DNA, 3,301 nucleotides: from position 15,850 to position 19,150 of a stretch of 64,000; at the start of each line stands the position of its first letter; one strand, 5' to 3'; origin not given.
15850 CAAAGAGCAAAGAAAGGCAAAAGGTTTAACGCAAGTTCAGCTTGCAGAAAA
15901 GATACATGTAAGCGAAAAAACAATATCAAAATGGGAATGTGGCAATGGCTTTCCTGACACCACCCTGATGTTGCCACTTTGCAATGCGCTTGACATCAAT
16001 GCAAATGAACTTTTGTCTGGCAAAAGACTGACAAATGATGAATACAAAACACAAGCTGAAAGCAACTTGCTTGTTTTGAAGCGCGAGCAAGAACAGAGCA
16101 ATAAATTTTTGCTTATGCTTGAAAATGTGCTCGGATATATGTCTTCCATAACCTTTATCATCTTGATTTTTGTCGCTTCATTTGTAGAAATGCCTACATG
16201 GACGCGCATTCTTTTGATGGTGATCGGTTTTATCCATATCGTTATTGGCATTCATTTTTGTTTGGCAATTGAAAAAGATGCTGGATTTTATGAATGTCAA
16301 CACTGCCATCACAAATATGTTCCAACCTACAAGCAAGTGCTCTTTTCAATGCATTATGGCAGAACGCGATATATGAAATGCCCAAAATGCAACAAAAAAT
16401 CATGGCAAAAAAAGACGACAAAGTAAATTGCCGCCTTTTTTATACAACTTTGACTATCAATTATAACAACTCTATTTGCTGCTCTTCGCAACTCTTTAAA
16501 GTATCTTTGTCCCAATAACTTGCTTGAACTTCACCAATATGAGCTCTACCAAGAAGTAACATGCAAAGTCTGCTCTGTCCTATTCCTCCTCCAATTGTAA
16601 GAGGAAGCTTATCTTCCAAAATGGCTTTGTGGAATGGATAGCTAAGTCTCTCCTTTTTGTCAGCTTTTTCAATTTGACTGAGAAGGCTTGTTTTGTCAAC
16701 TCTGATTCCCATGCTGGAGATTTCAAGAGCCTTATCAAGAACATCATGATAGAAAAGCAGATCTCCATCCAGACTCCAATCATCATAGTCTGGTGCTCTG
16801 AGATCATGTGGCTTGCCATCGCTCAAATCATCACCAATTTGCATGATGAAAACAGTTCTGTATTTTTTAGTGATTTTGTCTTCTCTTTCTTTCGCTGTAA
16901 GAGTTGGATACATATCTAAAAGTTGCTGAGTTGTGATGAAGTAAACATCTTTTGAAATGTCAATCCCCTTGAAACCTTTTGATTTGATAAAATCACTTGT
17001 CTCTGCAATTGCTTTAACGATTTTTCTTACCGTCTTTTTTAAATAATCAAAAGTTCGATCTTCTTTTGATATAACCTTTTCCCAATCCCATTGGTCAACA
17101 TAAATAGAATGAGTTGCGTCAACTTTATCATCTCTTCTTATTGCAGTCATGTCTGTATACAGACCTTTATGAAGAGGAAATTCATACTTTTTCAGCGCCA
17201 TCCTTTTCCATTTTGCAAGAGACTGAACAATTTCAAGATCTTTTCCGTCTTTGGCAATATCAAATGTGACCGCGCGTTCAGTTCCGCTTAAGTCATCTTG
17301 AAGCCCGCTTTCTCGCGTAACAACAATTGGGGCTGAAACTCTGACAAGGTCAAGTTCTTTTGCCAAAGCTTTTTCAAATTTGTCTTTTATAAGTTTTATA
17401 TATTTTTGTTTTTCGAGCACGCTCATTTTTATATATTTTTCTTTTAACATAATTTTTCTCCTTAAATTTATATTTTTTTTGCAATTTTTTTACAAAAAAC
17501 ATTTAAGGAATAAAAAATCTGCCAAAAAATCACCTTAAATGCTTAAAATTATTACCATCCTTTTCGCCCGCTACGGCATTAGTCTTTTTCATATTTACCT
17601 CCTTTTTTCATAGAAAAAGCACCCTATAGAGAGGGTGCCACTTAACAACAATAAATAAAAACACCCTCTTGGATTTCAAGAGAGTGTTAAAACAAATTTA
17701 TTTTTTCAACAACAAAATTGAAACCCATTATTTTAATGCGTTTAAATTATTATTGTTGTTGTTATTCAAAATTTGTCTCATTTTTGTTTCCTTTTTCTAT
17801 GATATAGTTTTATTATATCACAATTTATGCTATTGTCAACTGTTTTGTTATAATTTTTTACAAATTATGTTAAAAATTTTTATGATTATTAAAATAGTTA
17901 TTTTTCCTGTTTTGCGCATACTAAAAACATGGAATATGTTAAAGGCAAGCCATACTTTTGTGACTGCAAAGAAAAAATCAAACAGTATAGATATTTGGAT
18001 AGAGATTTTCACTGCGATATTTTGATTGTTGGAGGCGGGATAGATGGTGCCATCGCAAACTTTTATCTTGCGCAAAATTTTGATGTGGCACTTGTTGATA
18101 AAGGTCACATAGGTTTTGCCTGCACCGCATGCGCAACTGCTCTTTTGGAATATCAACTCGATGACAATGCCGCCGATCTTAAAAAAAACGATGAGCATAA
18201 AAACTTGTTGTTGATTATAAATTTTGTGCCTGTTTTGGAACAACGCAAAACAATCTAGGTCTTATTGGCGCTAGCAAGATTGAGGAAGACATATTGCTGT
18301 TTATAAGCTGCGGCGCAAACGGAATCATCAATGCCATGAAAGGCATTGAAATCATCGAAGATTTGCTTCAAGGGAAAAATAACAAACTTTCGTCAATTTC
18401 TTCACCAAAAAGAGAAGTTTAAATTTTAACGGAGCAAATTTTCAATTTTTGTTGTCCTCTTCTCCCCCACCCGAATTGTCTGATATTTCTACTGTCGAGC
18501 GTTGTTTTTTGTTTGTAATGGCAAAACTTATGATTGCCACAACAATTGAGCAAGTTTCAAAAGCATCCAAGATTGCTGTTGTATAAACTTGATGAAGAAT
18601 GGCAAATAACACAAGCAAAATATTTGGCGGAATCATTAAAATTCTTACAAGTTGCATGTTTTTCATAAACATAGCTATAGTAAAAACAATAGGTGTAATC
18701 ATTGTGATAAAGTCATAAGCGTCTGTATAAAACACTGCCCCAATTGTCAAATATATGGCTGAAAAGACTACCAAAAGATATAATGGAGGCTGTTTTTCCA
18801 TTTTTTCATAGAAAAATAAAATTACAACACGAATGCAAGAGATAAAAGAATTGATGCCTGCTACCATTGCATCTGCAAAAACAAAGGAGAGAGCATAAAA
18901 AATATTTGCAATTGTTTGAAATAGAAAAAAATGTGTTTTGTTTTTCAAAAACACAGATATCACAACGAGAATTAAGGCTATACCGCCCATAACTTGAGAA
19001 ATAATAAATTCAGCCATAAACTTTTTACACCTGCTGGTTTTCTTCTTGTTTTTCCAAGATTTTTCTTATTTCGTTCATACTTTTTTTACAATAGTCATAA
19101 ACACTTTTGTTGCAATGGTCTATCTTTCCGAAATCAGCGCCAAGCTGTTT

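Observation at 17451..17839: Ribosome-mediated attenuator with a poly-Asn leader peptide upstream of asnA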

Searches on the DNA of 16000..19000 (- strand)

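Call 3: search_rna_families(source=window, start=16000, end=19000, threshold=evalue, max_evalue=10, show_alignments=3)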
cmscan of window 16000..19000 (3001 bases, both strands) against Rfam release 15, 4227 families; matches with E-value up to 10: 10.
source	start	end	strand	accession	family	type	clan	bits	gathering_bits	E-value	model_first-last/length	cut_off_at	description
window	17654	17742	-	RF00515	PyrR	Cis-reg;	-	27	54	0.69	1-115/115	no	PyrR binding site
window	16408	16441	-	RF00084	CsrC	Gene; sRNA;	CL00106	23.2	61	0.00028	210-243/255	no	CsrC RNA family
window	17595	17757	-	RF01244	snR4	Gene; snRNA; snoRNA; CD-box;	-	21.5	37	0.31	1-187/187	no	Small nucleolar RNA snR4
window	17657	17703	+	RF04344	Plastid-psbA-3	Cis-reg;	CL00153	20.3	48.4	2.3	1-57/57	no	Plastid-psbA-3 3UTR RNA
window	17653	17699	-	RF04344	Plastid-psbA-3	Cis-reg;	CL00153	19.3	48.4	4.2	1-57/57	no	Plastid-psbA-3 3UTR RNA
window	16770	16792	-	RF00613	SNORD94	Gene; snRNA; snoRNA; CD-box;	-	17.2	60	0.76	1-137/137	no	Small nucleolar RNA SNORD94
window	16401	16513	-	RF00558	L20_leader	Cis-reg; leader;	-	16.3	58.7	9.2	1-127/127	no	Ribosomal protein L20 leader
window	17833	17867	+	RF03027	RT-6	Gene; sRNA;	-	16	46.7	3.8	35-70/75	no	RT-6 RNA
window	18397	18436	+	RF01727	SAM-SAH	Cis-reg; riboswitch;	-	15.3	40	4.2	1-49/49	no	SAM/SAH riboswitch aptamer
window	16356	16445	-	RF01906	HOTAIR_3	Gene; lncRNA;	-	14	80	6.9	1-98/98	no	HOTAIR conserved region 3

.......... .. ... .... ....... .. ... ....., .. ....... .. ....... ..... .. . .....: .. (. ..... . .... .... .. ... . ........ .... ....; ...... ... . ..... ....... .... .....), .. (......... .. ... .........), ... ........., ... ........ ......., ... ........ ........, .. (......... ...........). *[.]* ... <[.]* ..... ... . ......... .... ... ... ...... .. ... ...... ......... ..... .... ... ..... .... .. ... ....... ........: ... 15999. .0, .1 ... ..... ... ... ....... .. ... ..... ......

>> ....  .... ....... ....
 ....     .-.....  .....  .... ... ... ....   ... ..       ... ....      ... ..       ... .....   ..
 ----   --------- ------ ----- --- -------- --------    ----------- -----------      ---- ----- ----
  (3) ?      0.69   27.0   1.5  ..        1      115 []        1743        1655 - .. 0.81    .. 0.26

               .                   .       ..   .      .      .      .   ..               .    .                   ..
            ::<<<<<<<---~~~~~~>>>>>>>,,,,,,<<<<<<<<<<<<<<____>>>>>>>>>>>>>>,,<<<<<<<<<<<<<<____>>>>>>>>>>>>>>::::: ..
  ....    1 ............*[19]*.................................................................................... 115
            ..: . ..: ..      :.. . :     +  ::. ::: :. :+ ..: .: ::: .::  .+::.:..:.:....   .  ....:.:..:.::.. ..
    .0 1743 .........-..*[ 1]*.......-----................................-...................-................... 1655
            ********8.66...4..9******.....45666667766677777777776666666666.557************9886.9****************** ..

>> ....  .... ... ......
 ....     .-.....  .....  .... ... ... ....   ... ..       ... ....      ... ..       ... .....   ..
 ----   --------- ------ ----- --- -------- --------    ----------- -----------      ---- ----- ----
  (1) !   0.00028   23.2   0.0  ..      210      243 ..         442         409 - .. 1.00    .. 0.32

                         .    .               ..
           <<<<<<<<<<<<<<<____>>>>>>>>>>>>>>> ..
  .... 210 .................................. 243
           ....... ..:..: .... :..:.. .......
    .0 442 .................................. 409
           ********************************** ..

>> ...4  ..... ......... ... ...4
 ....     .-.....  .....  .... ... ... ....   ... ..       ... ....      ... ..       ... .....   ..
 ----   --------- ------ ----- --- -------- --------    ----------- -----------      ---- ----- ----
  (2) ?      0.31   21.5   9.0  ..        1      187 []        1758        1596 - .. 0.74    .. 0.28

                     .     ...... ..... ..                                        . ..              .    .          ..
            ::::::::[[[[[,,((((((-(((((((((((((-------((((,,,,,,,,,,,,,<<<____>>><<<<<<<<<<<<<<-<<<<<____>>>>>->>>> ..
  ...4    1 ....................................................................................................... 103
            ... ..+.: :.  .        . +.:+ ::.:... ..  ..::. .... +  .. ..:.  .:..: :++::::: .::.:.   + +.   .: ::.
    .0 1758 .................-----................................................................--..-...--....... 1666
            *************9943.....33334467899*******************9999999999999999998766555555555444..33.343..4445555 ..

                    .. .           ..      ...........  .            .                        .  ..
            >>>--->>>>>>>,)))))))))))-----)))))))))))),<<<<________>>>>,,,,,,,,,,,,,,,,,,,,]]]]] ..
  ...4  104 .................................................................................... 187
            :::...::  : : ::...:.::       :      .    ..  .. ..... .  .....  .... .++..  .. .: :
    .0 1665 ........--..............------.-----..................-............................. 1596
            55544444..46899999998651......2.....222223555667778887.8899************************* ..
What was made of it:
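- On PyrR binding site (RF00515): The match scores 27 bits (E = 0.69) and is driven by the terminator hairpin only (call 3).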

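Call 10: search_rna_families(sources=[L001, L002, L003, L004, L005, L006, L007, L008, L009, L010, L011, L012, L013, L014, L015, L016, L017, L018, L019, L020], threshold=gathering)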
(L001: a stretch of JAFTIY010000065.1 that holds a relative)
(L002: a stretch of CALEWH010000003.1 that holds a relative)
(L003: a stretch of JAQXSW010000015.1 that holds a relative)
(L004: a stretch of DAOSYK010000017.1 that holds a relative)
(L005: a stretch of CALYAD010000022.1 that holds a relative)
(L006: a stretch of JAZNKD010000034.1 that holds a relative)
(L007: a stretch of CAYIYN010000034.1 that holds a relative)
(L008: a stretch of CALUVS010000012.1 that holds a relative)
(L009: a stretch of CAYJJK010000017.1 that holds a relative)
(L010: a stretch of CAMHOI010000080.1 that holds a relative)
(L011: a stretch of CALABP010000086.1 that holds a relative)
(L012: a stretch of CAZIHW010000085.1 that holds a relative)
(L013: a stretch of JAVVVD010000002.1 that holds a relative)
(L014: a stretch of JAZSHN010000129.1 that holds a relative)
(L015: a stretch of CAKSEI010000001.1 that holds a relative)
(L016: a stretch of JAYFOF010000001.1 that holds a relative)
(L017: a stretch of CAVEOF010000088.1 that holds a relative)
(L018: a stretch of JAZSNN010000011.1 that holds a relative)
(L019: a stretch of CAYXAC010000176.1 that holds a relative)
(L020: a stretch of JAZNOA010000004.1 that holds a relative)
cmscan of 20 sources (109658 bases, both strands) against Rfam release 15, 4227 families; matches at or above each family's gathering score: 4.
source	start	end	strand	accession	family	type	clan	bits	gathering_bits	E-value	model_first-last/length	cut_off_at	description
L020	803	1036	+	RF00230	T-box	Cis-reg; leader;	-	124.3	93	7.2e-27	1-219/219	no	T-box leader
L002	5811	5881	-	RF00005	tRNA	Gene; tRNA;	CL00001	72.4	29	1.2e-13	1-71/71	no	tRNA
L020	5198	5270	+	RF00005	tRNA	Gene; tRNA;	CL00001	67.8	29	2.2e-12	1-71/71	no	tRNA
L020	5384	5465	+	RF00005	tRNA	Gene; tRNA;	CL00001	50.2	29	1.5e-07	1-71/71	no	tRNA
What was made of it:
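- On T-box leaders (RF00230): L020 has one elsewhere in the locus (call 10).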
